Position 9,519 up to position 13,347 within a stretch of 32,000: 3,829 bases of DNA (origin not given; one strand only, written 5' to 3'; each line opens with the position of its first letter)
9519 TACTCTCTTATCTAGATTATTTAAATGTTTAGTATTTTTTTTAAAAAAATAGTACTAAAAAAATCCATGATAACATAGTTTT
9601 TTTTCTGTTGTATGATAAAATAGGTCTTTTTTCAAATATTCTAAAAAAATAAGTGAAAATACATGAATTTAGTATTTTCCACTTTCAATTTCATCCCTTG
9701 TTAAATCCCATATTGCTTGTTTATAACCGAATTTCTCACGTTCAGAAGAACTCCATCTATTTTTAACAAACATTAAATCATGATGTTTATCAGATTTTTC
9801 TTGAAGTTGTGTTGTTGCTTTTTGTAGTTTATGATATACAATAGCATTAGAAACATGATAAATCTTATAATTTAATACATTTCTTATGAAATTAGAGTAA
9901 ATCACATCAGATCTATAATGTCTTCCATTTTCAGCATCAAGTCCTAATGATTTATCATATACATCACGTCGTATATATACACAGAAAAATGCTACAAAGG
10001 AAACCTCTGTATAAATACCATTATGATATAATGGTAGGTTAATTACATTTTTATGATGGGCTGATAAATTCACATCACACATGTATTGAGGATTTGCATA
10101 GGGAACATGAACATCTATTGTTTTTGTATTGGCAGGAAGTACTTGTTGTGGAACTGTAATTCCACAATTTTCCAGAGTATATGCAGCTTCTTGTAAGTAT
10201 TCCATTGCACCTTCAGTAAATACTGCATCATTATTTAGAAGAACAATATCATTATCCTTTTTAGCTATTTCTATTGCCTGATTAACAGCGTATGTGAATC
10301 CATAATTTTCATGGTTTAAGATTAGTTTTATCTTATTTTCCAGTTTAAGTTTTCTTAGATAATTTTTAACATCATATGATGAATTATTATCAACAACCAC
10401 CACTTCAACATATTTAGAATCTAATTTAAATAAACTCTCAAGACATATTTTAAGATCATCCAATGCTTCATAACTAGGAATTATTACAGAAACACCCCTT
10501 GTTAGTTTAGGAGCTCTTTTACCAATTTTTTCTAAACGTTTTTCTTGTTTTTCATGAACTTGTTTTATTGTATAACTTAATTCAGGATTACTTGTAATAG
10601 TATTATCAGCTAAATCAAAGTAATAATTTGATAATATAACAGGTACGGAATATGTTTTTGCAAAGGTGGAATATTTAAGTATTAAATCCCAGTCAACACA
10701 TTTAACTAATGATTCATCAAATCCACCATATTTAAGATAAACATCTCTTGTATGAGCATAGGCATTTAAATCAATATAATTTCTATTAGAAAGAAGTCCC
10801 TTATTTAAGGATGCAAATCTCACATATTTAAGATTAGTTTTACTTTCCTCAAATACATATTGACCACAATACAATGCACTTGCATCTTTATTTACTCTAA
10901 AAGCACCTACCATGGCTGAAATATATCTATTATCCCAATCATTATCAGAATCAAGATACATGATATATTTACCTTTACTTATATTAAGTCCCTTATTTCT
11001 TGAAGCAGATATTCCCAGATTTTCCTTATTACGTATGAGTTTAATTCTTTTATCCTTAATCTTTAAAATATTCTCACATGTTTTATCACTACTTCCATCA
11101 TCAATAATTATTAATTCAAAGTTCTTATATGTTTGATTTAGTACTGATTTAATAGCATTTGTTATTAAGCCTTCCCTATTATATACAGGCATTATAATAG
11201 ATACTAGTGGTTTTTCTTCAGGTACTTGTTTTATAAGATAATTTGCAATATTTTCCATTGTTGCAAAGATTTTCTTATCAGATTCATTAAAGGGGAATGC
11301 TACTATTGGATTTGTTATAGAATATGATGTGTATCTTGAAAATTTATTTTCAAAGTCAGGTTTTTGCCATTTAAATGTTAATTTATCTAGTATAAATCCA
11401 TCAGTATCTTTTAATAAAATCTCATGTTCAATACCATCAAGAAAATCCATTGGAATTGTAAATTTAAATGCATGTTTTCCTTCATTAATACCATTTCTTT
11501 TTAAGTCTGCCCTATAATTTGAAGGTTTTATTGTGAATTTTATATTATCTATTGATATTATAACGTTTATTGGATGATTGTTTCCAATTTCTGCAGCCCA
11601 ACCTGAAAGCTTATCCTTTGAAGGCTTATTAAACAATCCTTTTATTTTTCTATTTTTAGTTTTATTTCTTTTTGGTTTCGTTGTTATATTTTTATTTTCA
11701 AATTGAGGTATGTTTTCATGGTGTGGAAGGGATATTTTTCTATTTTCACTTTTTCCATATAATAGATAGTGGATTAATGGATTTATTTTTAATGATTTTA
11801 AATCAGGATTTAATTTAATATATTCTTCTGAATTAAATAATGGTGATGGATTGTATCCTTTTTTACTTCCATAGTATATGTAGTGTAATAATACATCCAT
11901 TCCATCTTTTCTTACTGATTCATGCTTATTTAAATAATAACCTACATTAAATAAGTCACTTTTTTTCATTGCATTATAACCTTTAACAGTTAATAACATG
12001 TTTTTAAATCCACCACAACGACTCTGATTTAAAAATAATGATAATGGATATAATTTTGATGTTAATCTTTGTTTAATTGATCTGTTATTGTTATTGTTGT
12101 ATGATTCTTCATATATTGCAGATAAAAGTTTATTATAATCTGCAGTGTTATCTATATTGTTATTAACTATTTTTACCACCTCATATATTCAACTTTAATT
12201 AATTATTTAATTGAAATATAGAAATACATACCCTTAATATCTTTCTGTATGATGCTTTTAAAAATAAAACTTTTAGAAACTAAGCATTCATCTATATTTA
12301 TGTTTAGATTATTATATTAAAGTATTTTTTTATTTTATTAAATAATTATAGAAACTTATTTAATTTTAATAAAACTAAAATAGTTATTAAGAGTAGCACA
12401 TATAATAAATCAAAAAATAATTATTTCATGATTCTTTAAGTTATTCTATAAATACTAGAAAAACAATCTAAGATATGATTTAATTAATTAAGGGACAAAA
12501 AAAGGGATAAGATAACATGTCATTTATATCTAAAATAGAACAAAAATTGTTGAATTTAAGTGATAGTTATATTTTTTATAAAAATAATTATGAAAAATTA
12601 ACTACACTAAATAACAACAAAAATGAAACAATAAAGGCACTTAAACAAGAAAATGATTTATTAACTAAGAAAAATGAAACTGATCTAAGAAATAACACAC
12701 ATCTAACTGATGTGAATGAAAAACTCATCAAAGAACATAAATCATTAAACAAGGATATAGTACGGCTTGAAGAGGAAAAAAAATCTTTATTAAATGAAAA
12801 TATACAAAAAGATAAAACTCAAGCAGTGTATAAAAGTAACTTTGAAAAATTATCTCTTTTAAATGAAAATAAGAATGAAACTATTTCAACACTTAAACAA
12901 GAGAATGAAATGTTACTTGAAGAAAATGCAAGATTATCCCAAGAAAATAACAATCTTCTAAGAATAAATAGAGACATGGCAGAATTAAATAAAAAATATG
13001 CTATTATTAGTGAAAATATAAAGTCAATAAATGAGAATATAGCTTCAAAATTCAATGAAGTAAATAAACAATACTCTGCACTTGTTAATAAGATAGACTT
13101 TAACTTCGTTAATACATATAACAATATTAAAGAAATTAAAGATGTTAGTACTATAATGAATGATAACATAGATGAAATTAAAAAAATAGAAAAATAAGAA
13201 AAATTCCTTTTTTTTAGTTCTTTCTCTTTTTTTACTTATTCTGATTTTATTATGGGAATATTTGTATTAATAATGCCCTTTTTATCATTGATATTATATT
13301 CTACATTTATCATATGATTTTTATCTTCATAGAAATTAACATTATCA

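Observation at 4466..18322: Island of TM-less mega-glycosyltransferases with no export machinery, a coiled-coil protein and pseudo-GT modules: candidate cytoplasmic glycan assembly line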

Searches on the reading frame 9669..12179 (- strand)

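Call 3: search_protein_families(library=pfam, proteins=[window:9669-12179:-], max_evalue=0.01)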
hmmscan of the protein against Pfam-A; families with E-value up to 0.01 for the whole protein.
window:9669-12179:- (836 aa): 4 families
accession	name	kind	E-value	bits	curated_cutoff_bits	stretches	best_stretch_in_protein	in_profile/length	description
PF00535.33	Glycos_transf_2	-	2.9e-53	180.7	23.3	2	327-454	1-130/168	Glycosyl transferase family 2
PF13641.12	Glyco_tranf_2_3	-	5.2e-18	66.3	27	2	326-440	3-123/230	Glycosyltransferase like family 2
PF10111.15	Glyco_tranf_2_2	-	2.1e-16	60.7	27.3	1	327-510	1-206/276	Glycosyltransferase like family 2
PF00483.29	NTP_transferase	-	0.00037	20.6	21.2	1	578-676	36-135/245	Nucleotidyl transferase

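Call 13: search_protein_families(library=ncbifam, proteins=[window:9669-12179:-], max_evalue=0.01)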
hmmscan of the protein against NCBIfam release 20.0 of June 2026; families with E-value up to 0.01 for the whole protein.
window:9669-12179:- (836 aa): 29 families (the best 25 are shown)
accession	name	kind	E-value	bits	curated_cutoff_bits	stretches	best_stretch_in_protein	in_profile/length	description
NF047683.1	TeichurnBiosyTuaG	equivalog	1.8e-37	129.3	400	2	321-445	3-129/252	teichuronic acid biosynthesis protein TuaG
TIGR03937.1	PgaC_IcaA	equivalog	2.7e-33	115.5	422.3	2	318-435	39-158/407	poly-beta-1,6-N-acetyl-D-glucosamine synthase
NF041875.1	EPS_EpsD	equivalog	1.1e-30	107.2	370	2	326-499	1-185/325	exopolysaccharide biosynthesis glycosyltransferase EpsD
NF007482.0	PRK10073.1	equivalog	3.3e-29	101.9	423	2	322-450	4-133/334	glycosyltransferase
NF007453.0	PRK10018.1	equivalog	1.2e-26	94.1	382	1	321-536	3-223/280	colanic acid biosynthesis glycosyltransferase WcaA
TIGR04017.1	WcaA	equivalog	2.7e-26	92.8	495.75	1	322-513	3-199/279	colanic acid biosynthesis glycosyltransferase WcaA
TIGR03965.1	mycofact_glyco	equivalog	4.7e-26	91.7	280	2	316-502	67-262/467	mycofactocin biosynthesis glycosyltransferase MftF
NF053739.1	GlytfEpsEBac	equivalog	1.3e-25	89.9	450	2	324-444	1-124/265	glycosyltransferase EpsE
NF050050.1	ProtGlycPglI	equivalog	3.5e-25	89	500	2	324-424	2-105/306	GalNAc(5)-diNAcBac-PP-undecaprenol beta-1,3-glucosyltransferase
NF041394.1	GtaseAglG_Halo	equivalog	6.2e-21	75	440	2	326-436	3-115/304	glucosyl-dolichyl phosphate glucuronosyltransferase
NF038299.1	EPS_HpsN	equivalog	1.5e-20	73.4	425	2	324-436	1-115/317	hormogonium polysaccharide biosynthesis glycosyltransferase HpsN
TIGR04283.1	glyco_like_mftF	equivalog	1.9e-20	73.4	182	2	326-507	1-173/221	TIGR04283 family arsenosugar biosynthesis glycosyltransferase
TIGR03111.1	glyc2_xrt_Gpos1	hypoth_equivalog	4.1e-19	68.7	363.95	2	317-437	42-166/439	TIGR03111 family XrtG-associated glycosyltransferase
NF038302.1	EPS_HpsE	equivalog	3.1e-14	52.6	300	2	327-440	4-123/307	hormogonium polysaccharide biosynthesis glycosyltransferase HpsE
TIGR04009.1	wcaE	equivalog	7.1e-14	51.7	369.2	2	327-442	4-120/248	colanic acid biosynthesis glycosyltransferase WcaE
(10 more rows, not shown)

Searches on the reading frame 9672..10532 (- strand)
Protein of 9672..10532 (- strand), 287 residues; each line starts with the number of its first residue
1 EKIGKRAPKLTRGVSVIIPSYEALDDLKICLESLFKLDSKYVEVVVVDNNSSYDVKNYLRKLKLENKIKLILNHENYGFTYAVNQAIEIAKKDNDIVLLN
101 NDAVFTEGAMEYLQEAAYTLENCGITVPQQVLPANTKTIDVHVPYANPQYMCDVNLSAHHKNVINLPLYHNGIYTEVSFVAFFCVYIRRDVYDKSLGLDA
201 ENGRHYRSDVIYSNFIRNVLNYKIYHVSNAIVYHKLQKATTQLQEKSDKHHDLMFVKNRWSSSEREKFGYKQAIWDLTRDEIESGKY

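Call 10: search_protein_families(library=pfam, max_evalue=1, proteins=[window:9672-10532:-])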
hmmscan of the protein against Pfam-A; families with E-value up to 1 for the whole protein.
seq(287 aa): 3 families
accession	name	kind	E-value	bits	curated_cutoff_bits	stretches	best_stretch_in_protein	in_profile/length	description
PF00535.33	Glycos_transf_2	-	1.1e-19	71.5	23.3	1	15-194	1-166/168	Glycosyl transferase family 2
PF13641.12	Glyco_tranf_2_3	-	6e-08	33.4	27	1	14-235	3-212/230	Glycosyltransferase like family 2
PF00483.29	NTP_transferase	-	5.3e-05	23.3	21.2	1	29-127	36-135/245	Nucleotidyl transferase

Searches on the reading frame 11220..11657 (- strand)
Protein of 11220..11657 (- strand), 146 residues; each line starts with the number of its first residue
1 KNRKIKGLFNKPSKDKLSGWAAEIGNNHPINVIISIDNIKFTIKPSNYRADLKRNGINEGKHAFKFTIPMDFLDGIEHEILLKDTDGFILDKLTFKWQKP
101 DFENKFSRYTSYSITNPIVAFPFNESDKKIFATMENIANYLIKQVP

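Call 10: search_protein_families(library=pfam, max_evalue=1, proteins=[window:11220-11657:-])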
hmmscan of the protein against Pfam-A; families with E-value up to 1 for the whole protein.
seq(146 aa): 1 family
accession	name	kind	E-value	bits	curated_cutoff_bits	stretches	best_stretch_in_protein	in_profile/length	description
PF11962.13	Peptidase_G2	-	0.073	12.9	25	1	84-137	91-142/228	Peptidase_G2, IMC autoproteolytic cleavage domain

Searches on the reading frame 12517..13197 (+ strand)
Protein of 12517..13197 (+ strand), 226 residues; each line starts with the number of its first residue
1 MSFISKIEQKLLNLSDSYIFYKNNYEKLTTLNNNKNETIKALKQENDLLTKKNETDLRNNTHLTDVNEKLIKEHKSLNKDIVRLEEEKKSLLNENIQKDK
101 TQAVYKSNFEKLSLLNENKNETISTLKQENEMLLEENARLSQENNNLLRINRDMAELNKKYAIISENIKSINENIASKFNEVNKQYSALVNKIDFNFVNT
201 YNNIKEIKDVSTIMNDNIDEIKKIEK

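Call 3: search_protein_families(library=pfam, proteins=[window:12517-13197:+], max_evalue=0.01)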
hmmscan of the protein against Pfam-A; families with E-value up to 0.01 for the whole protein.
window:12517-13197:+ (226 aa): 1 family
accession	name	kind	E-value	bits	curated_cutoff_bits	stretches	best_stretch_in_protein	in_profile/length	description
PF06005.17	ZapB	-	0.0061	17.4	31.5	0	36-81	17-62/71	Cell division protein ZapB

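Call 13: search_protein_families(library=ncbifam, proteins=[window:12517-13197:+], max_evalue=0.01)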
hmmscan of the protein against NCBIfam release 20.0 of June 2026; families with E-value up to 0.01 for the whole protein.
window:12517-13197:+ (226 aa): 1 family
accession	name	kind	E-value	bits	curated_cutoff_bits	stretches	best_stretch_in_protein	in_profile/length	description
TIGR02168.1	SMC_prok_B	equivalog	0.0012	16.7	567.35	1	5-221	696-908/1181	chromosome segregation protein SMC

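Call 47: search_protein_representatives(protein=window:12517-13197:+)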
Query: 226 residues. Proteins with E-value up to 0.001 (for the whole library): 13; up to 1e-10: 7; up to 1e-30: 3. The best 13 are listed.
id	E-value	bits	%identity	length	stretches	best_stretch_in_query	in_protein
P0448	3.5e-56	206.7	100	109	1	1-109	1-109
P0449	2.8e-33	132.0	90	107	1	21-100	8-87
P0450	3.4e-33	131.7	100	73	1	154-226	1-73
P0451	8.5e-22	94.6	91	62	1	105-162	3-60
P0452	9.0e-17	78.2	88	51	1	1-51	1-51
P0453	2.0e-11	60.7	47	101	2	105-175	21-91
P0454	5.4e-11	59.3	40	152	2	132-217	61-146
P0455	1.2e-08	51.6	39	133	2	126-220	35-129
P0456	2.3e-08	50.7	35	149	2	1-54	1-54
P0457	2.2e-06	44.3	32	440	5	144-212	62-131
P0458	4.4e-06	43.3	44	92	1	4-80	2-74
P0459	3.7e-05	40.3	33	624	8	52-149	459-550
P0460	1.8e-04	38.0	29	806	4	161-217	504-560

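Call 48: find_encoding_contigs(protein=P0454, flank=10000, max_places=3)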
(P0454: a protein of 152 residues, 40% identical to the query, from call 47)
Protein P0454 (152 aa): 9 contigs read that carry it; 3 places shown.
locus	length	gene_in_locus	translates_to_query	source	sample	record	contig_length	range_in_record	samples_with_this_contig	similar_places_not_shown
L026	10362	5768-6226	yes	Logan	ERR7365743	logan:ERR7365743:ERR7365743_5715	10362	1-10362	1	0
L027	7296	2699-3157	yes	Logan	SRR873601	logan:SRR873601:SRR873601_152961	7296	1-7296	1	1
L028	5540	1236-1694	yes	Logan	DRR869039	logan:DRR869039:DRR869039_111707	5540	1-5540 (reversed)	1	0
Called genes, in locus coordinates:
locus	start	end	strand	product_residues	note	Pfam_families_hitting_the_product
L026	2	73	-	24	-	?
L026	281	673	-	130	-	PF01894:YjbQ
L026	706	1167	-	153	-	PF01948:PyrI, PF02748:PyrI_C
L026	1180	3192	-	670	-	PF01702:TGT, PF17884:DUF5591 (faint), PF14810:TGT_C2, PF01472:PUA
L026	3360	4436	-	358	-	PF00535:Glycos_transf_2, PF10111:Glyco_tranf_2_2, PF13641:Glyco_tranf_2_3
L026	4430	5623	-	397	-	PF00535:Glycos_transf_2, PF10111:Glyco_tranf_2_2, PF13641:Glyco_tranf_2_3 (weak)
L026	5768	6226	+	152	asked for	-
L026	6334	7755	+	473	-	PF24161:CCDC39 (weak), PF07889:DUF1664 (faint)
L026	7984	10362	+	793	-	?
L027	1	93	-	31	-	?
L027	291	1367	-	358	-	PF00535:Glycos_transf_2, PF10111:Glyco_tranf_2_2, PF13641:Glyco_tranf_2_3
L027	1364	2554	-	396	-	PF00535:Glycos_transf_2, PF10111:Glyco_tranf_2_2, PF13641:Glyco_tranf_2_3 (weak)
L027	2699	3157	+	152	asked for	-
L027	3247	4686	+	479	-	PF07889:DUF1664 (faint), PF24161:CCDC39 (weak)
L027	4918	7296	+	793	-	?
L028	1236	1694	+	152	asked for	-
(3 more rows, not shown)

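Call 50: find_encoding_contigs(protein=P0456, flank=10000, max_places=3)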
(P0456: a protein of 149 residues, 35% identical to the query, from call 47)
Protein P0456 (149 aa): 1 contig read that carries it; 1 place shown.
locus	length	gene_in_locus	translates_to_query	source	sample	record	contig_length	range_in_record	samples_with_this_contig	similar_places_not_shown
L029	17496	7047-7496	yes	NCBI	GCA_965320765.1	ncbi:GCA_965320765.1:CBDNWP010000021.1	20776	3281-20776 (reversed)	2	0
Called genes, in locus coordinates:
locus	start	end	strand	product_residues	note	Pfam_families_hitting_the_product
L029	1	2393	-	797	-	PF00535:Glycos_transf_2, PF13641:Glyco_tranf_2_3 (weak)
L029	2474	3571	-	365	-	PF13450:NAD_binding_8, PF01593:Amino_oxidase (weak), PF03275:GLF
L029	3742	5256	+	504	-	PF00535:Glycos_transf_2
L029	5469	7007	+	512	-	PF00535:Glycos_transf_2, PF10111:Glyco_tranf_2_2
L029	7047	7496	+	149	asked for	-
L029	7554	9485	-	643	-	PF00535:Glycos_transf_2, PF10111:Glyco_tranf_2_2, PF00535:Glycos_transf_2, PF10111:Glyco_tranf_2_2, PF13641:Glyco_tranf_2_3 (weak)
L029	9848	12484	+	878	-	PF00133:tRNA-synt_1, PF01406:tRNA-synt_1e (faint), PF09334:tRNA-synt_1g, PF13603:tRNA-synt_1_2 (faint), PF09334:tRNA-synt_1g (weak), PF08264:Anticodon_1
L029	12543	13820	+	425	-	PF00275:EPSP_synthase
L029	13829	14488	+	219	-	PF00730:HhH-GPD, PF00633:HHH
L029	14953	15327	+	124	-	-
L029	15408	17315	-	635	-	PF01336:tRNA_anti-codon, PF01368:DHH (weak)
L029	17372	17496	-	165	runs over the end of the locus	-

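Call 63: predict_structure(protein=window:12517-13197:+)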
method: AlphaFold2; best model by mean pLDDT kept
length: 226 residues; sequences in the alignment: 1
mean_pLDDT: 92.3   pTM: 0.34
mean pLDDT of the five models: 92.3, 90.9, 88.7, 85.7, 85.5
residues with pLDDT >= 90: 170; 70-90: 55; 50-70: 1; < 50: 0
segments of 3 or more residues with pLDDT < 50: none
pLDDT, mean of each block of 10 residues (from residue 1): 80 88 91 93 94 91 93 95 95 91 93 95 97 97 97 97 96 96 93 87 87 88 82
secondary structure, 60 per line:
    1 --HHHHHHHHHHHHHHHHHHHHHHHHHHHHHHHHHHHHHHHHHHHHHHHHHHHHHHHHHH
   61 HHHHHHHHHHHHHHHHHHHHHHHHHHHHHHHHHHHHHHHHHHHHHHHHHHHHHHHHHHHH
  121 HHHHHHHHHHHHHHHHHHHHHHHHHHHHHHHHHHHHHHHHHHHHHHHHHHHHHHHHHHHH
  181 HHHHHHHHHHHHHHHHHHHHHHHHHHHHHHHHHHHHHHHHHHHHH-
elements in order: H3-225
